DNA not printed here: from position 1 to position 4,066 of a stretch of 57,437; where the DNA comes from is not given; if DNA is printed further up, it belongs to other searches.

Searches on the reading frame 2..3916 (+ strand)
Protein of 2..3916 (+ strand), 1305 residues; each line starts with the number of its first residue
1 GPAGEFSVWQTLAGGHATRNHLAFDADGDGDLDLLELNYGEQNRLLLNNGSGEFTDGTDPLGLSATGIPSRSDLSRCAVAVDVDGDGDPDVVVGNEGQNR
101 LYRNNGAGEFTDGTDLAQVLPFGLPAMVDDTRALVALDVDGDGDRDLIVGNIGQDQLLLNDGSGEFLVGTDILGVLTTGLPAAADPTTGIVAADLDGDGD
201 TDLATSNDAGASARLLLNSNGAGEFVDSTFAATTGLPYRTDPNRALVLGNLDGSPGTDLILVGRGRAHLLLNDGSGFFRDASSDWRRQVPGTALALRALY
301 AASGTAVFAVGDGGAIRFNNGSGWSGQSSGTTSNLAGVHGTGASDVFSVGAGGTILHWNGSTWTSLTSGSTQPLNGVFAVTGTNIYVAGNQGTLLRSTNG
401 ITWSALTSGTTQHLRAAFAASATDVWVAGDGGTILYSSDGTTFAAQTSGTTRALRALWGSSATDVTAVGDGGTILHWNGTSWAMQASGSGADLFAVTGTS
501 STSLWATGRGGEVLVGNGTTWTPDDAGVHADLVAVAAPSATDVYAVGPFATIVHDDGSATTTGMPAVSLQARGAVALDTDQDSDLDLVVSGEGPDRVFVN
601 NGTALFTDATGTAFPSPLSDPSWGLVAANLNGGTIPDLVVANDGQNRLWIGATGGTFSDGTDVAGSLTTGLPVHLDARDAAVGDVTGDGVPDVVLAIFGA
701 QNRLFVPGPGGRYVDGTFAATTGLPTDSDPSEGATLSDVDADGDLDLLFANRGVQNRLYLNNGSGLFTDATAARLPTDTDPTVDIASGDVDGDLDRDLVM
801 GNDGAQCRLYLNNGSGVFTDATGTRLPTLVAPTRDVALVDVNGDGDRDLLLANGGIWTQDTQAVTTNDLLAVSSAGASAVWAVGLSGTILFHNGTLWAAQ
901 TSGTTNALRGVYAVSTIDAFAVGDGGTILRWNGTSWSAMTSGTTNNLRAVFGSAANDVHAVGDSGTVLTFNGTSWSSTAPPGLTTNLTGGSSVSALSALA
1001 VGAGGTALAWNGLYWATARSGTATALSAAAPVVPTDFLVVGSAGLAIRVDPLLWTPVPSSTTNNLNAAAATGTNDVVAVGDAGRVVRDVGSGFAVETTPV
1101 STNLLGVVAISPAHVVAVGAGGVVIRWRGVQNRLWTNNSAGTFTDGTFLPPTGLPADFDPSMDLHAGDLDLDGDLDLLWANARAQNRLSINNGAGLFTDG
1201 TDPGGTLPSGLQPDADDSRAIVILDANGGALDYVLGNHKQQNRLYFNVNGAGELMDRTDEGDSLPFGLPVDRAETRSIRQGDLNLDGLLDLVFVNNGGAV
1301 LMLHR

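Call 60: search_protein_families(library=pfam, proteins=[window:2-3916:+], max_evalue=0.00001)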
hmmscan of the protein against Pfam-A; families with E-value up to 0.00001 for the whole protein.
window:2-3916:+ (1305 aa): 2 families
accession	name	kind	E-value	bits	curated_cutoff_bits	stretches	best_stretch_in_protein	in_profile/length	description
PF13517.12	FG-GAP_3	-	9.3e-65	215.6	26.9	5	82-149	1-61/61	FG-GAP-like repeat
PF01839.29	FG-GAP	-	1.3e-20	73.3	22.1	0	79-108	6-32/37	FG-GAP repeat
